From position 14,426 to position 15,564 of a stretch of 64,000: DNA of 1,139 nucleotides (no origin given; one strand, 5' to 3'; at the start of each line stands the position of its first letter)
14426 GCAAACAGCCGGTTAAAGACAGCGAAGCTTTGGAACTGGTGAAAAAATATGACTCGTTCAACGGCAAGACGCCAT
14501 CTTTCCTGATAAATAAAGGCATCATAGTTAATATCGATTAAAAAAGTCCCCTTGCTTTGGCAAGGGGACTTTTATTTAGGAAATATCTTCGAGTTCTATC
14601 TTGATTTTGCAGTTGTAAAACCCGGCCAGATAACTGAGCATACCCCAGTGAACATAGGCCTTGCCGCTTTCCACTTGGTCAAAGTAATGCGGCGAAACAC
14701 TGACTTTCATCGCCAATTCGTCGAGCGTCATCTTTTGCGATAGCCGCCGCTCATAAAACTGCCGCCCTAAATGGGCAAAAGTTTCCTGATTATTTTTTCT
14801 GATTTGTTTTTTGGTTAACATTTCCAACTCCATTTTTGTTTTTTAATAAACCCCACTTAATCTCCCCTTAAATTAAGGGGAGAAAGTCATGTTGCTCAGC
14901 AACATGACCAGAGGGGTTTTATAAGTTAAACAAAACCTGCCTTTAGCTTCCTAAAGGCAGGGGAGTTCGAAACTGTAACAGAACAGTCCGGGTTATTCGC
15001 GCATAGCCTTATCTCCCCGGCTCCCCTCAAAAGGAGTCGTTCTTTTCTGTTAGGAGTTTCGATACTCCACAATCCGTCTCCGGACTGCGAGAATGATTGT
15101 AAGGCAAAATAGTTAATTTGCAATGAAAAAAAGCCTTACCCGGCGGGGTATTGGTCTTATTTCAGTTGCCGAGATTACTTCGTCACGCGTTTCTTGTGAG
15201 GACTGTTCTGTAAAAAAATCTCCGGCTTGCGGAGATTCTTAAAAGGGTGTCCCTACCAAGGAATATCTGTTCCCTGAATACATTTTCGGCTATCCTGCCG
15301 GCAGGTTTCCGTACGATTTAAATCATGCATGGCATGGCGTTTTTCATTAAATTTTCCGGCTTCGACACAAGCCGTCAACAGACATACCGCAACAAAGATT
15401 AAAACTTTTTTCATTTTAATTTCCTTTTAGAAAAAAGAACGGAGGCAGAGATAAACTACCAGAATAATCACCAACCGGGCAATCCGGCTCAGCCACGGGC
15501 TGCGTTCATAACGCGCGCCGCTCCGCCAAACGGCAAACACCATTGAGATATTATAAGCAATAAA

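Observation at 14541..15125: Duplicated promoter - structured RNA - palindromes - XRE module, copy 1 (minus strand)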

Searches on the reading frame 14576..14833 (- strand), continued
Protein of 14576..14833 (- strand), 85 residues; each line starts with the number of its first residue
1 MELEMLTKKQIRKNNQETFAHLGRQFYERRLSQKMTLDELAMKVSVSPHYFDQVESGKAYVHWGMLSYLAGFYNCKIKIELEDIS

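Call 82: find_homologous_proteins(query=A7, max_evalue=0.001)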
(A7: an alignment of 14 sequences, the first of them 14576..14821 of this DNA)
Query A7 (14 sequences) (81 aa, profile of the alignment): 103 proteins with E <= 0.001 among 527 candidates.
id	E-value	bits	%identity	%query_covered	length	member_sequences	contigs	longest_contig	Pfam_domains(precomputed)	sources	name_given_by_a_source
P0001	9.2e-30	120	98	100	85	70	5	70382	PF13560.13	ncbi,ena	-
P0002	1.4e-29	120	93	100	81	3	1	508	PF13560.13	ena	-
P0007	3.5e-29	118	73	96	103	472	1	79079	PF13560.13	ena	-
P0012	7.7e-29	117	70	95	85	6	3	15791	PF13560.13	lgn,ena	-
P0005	1.2e-28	117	76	98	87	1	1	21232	PF13560.13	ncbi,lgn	-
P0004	5.5e-28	114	76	96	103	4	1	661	-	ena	-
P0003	4.8e-27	111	84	99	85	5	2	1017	PF13560.13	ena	-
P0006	5.4e-27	111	78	96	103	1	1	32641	PF13560.13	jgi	-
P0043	1.1e-26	110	27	86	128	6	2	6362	-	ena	-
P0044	1.1e-26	110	27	86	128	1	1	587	-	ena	-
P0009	1.8e-26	110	73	96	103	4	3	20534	-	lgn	-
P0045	2.4e-26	109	27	86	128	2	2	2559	-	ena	-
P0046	2.7e-26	109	27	77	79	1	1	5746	-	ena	-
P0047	2.8e-26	109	29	89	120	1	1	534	-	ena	-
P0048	5.0e-26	108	29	77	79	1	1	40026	-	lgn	-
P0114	1.1e-17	81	30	57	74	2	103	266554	-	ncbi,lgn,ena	-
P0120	1.0e-13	69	32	98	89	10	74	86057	-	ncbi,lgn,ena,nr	ncbi:MAG: helix-turn-helix transcriptional regulator [Alphaproteobacteria bacterium]|nr:helix-turn-h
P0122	5.5e-13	66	31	52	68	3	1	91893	-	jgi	-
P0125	3.9e-12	64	32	58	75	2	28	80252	-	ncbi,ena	-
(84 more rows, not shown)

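Call 83: find_encoding_contigs(protein=P0114, flank=2500, max_places=3)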
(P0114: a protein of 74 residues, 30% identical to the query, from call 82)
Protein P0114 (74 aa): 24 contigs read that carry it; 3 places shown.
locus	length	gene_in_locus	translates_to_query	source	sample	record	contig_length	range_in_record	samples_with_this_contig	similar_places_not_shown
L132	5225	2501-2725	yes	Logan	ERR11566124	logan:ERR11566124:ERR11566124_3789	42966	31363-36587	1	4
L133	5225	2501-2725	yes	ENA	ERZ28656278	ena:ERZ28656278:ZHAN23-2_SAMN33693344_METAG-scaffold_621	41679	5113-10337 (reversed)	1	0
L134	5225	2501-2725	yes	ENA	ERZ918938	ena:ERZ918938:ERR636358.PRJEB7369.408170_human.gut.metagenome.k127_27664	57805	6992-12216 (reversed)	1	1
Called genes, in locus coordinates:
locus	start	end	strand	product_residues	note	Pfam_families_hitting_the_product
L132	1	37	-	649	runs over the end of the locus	PF25225:DUF7843, PF13387:Lnb_N, PF25222:DUF7840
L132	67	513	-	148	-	PF11220:DUF3015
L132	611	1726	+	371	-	PF09925:DUF2157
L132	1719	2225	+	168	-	PF14345:GDYXXLXY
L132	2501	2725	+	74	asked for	-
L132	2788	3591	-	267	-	-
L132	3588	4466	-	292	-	PF01551:Peptidase_M23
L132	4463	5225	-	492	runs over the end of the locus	PF13742:tRNA_anti_2, PF01336:tRNA_anti-codon, PF02601:Exonuc_VII_L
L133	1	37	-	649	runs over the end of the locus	PF25225:DUF7843, PF13387:Lnb_N, PF25222:DUF7840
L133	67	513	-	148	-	PF11220:DUF3015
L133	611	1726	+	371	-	PF09925:DUF2157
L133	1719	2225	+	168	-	PF14345:GDYXXLXY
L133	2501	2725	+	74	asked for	-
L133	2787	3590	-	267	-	-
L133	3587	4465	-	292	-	PF01551:Peptidase_M23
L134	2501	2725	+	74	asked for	-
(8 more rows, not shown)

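Call 84: find_encoding_contigs(protein=P0120, flank=2500, max_places=3)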
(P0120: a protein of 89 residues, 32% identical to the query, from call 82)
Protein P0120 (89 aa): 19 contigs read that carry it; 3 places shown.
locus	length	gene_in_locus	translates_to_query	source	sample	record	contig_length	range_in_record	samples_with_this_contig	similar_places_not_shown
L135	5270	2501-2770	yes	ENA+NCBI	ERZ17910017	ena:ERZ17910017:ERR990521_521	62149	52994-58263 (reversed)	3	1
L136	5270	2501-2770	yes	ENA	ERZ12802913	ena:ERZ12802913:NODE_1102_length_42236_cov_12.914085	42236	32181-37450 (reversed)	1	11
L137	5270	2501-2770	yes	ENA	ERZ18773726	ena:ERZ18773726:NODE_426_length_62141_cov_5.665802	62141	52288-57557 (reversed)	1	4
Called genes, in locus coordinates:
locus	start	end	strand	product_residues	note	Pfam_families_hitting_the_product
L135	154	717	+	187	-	PF13505:OMP_b-brl, PF02462:Opacity (faint), PF01389:OmpA_membrane (weak)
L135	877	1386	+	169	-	-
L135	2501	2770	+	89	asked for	-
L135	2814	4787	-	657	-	PF00456:Transketolase_N, PF13292:DXP_synthase_N (faint), PF00676:E1_dh (weak), PF02779:Transket_pyr, PF22613:Transketolase_C_1, PF02780:Transketolase_C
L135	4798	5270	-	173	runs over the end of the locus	-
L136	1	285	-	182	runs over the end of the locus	PF08805:PilS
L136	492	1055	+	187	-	PF13505:OMP_b-brl, PF02462:Opacity (faint), PF01389:OmpA_membrane (weak)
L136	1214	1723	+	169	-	-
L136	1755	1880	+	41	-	-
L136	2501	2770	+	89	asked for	-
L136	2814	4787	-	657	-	PF00456:Transketolase_N, PF13292:DXP_synthase_N (faint), PF00676:E1_dh (weak), PF02779:Transket_pyr, PF22613:Transketolase_C_1, PF02780:Transketolase_C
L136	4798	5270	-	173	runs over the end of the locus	-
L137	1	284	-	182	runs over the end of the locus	PF08805:PilS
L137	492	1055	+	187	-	PF13505:OMP_b-brl, PF02462:Opacity (faint), PF01389:OmpA_membrane (weak)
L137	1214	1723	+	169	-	-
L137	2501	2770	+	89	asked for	-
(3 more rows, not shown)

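Call 85: find_encoding_contigs(protein=P0125, flank=2500, max_places=3)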
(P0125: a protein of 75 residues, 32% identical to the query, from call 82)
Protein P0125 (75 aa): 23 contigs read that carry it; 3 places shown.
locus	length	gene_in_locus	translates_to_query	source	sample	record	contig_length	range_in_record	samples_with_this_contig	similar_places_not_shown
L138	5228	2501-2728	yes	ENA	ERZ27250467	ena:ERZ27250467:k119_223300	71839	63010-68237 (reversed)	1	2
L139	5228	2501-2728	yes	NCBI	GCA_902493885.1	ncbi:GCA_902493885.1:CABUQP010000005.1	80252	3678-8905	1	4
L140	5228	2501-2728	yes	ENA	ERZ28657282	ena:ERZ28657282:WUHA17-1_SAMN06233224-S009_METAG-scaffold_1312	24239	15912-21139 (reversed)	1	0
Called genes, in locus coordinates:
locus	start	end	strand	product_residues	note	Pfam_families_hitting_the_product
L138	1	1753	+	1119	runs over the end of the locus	PF07690:MFS_1, PF01553:Acyltransferase, PF00501:AMP-binding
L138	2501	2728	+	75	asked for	-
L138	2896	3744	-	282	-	PF00140:Sigma70_r1_2, PF04542:Sigma70_r2, PF04539:Sigma70_r3 (weak), PF04545:Sigma70_r4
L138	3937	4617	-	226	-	-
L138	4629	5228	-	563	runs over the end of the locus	-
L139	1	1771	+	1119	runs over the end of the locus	PF07690:MFS_1, PF01553:Acyltransferase, PF00501:AMP-binding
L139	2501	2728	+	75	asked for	-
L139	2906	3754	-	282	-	PF00140:Sigma70_r1_2, PF04542:Sigma70_r2, PF04539:Sigma70_r3 (weak), PF04545:Sigma70_r4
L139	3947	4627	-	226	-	-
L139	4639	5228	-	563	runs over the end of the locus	-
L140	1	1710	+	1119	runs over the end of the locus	PF07690:MFS_1, PF01553:Acyltransferase, PF00501:AMP-binding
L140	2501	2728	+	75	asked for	-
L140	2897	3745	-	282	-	PF00140:Sigma70_r1_2, PF04542:Sigma70_r2, PF04539:Sigma70_r3 (weak), PF04545:Sigma70_r4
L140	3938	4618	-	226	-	-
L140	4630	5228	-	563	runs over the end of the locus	-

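Call 86: find_encoding_contigs(protein=P0122, flank=2500, max_places=2)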
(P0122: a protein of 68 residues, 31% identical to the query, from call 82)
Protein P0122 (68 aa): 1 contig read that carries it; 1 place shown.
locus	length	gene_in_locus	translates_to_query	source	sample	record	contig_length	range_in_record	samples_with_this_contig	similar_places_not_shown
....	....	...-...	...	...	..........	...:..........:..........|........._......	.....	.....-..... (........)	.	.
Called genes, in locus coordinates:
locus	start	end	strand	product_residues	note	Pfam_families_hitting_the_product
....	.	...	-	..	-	?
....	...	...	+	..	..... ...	-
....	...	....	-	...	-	-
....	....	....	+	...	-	-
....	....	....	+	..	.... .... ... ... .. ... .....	-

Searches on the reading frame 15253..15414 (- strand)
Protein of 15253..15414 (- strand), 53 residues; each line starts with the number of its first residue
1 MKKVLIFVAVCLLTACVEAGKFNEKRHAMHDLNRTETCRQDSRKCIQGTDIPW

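Call 12: search_protein_families(library=pfam, proteins=[window:15253-15414:-], max_evalue=1)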
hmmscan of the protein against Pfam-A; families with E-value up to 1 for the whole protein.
window:15253-15414:- (53 aa): 1 family
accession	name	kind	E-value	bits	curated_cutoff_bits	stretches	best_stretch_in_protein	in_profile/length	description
PF23035.1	zf-CCCH_UNK-like_4th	-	0.094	12.7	27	1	23-49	3-28/39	RING finger protein unkempt homolog-like, CCCH zinc finger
